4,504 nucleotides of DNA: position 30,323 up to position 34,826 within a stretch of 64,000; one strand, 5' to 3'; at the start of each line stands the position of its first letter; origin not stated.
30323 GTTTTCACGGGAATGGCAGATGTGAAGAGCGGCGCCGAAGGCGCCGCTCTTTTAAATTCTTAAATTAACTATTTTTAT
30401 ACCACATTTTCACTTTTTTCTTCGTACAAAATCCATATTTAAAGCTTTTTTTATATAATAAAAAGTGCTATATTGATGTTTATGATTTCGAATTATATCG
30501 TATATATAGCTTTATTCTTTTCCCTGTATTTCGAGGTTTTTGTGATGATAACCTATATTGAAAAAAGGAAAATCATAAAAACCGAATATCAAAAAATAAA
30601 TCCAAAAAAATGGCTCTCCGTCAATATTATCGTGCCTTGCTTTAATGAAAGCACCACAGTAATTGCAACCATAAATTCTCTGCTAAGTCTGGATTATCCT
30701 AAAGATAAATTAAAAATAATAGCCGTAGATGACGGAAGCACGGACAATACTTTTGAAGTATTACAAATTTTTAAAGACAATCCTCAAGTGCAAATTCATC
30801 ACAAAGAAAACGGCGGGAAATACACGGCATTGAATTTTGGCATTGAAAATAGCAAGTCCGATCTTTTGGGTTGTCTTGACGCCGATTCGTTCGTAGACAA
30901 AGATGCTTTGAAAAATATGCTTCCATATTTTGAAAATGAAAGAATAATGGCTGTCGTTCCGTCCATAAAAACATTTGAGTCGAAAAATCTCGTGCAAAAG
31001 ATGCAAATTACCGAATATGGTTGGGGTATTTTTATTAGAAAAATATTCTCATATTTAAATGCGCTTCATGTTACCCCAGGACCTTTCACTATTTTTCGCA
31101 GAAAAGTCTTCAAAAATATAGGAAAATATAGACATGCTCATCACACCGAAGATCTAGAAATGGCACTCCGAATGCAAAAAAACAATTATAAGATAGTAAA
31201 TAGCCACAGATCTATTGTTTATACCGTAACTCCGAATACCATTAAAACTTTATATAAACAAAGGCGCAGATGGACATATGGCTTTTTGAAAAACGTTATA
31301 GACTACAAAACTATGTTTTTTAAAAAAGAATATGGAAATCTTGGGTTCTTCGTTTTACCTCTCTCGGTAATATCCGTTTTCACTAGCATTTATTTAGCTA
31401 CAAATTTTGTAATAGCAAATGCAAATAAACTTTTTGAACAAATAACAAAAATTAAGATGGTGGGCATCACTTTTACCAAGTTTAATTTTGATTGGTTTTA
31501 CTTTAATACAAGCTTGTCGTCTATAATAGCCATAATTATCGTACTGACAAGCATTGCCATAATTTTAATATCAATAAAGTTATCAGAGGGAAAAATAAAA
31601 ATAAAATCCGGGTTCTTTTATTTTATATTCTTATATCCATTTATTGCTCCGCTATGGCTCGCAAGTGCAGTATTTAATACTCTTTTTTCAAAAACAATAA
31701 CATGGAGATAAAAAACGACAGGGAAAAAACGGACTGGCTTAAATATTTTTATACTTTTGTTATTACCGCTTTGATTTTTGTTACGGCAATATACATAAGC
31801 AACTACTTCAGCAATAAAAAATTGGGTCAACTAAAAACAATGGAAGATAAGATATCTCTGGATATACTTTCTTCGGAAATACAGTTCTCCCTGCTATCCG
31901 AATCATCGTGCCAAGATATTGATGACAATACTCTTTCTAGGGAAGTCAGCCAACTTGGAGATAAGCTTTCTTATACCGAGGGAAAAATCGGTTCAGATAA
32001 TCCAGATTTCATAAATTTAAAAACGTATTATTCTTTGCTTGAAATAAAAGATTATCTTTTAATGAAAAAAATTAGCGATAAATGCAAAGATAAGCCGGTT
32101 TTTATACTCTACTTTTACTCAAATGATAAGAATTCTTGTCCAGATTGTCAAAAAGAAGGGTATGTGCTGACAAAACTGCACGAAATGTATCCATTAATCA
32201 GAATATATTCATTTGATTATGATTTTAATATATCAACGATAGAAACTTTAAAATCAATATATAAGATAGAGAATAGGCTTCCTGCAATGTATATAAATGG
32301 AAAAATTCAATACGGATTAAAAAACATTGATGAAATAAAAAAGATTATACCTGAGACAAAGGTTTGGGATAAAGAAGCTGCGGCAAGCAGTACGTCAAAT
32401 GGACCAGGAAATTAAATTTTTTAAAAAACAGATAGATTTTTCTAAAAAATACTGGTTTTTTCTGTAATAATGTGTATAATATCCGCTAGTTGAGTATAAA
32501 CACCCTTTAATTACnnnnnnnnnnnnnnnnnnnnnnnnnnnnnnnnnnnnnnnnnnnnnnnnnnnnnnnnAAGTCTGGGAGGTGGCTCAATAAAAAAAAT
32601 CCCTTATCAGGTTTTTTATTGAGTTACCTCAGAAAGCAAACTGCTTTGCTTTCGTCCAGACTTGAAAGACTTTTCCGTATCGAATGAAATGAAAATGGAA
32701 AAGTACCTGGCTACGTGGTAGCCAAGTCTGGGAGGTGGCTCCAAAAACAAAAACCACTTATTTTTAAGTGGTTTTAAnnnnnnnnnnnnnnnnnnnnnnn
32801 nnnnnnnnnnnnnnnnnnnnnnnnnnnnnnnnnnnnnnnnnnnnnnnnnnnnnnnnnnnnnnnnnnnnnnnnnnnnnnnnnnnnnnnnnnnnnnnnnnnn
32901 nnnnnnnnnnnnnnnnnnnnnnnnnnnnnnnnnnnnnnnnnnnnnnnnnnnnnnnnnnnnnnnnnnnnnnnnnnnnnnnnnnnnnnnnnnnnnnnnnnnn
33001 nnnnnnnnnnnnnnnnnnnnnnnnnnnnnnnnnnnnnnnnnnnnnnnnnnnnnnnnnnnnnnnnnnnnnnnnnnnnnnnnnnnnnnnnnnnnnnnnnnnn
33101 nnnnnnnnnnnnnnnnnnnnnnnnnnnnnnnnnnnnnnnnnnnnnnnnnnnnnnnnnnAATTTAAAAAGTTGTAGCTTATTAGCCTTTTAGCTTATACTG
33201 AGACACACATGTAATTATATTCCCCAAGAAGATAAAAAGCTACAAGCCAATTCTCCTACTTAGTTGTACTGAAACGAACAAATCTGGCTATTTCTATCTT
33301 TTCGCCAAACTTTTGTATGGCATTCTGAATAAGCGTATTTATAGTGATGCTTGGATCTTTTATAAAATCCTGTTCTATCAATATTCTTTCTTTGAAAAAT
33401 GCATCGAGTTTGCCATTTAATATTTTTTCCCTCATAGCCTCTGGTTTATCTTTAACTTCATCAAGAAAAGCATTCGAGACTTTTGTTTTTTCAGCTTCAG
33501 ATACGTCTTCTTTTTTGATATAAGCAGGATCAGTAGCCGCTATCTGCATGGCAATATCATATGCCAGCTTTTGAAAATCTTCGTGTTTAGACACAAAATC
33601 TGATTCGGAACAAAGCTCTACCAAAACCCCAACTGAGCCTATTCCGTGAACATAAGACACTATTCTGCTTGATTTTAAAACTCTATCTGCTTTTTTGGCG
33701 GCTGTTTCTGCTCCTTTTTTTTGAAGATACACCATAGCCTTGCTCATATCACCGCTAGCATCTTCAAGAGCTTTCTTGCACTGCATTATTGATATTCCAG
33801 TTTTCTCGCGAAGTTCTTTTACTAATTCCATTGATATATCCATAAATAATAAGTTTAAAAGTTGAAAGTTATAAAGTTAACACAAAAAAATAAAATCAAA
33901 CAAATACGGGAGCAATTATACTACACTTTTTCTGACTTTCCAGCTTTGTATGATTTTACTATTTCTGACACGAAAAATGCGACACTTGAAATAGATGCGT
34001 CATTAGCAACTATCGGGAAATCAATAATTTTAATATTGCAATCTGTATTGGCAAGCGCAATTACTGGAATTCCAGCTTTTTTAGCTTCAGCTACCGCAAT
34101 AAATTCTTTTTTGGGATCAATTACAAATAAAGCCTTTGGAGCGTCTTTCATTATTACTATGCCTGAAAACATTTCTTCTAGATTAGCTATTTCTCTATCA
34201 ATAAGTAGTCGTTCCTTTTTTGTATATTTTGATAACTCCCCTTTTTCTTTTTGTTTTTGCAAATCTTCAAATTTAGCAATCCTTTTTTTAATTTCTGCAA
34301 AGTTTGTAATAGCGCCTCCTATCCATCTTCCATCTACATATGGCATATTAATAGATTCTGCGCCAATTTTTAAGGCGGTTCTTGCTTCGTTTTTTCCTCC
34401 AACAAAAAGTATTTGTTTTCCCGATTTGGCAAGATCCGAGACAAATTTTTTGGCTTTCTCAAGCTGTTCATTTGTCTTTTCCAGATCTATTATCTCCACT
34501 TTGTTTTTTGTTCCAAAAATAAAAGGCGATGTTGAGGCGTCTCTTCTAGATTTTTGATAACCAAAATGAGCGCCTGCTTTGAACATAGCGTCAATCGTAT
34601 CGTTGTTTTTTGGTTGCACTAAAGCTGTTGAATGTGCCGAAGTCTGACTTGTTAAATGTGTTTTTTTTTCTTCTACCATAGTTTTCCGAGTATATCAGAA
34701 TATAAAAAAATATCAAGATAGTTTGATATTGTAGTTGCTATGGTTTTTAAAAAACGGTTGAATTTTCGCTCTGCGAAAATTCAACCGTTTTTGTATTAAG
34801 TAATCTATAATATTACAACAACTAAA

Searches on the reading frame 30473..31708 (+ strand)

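Call 59: search_protein_families(library=pfam, proteins=[window:30473-31708:+], max_evalue=0.001)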
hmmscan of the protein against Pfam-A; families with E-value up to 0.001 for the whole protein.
window:30473-31708:+ (412 aa): 6 families
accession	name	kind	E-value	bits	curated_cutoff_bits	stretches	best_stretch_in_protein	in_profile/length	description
PF00535.33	Glycos_transf_2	-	1.5e-32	113.3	23.3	1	52-216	2-167/168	Glycosyl transferase family 2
PF13641.12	Glyco_tranf_2_3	-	6.8e-26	92.1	27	1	50-270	3-230/230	Glycosyltransferase like family 2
PF13632.12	Glyco_trans_2_3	-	4.8e-22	79.2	27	1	134-323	4-153/198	Glycosyl transferase family group 2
PF10111.15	Glyco_tranf_2_2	-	1.7e-10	41.3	27.3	1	53-268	3-232/276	Glycosyltransferase like family 2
PF13506.12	Glyco_transf_21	-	6.1e-10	39.3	21.7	1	115-267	17-172/174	Glycosyl transferase family 21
PF03142.21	Chitin_synth_2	-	5.2e-07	29.1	27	0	123-215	196-291/527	Chitin synthase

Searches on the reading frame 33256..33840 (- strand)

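Call 72: search_protein_families(library=pfam, proteins=[window:33256-33840:-], max_evalue=0.001)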
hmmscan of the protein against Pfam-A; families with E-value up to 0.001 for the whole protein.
window:33256-33840:- (194 aa): 2 families
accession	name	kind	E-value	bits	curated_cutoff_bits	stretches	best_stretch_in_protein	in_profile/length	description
PF00889.24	EF_TS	-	5.6e-28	98.4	27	1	47-191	68-201/204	Elongation factor TS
PF25025.1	EF-Ts_N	-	5.4e-07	29.9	33.2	1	6-42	16-53/60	Elongation factor Ts, mitochondrial, N-terminal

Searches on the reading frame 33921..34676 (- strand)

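Call 72: search_protein_families(library=pfam, proteins=[window:33921-34676:-], max_evalue=0.001)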
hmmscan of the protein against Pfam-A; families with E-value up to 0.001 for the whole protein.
window:33921-34676:- (251 aa): 1 family
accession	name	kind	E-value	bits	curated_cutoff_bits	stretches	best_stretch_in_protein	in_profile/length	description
PF00318.25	Ribosomal_S2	-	4.2e-71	239.1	26.1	1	31-245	1-215/216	Ribosomal protein S2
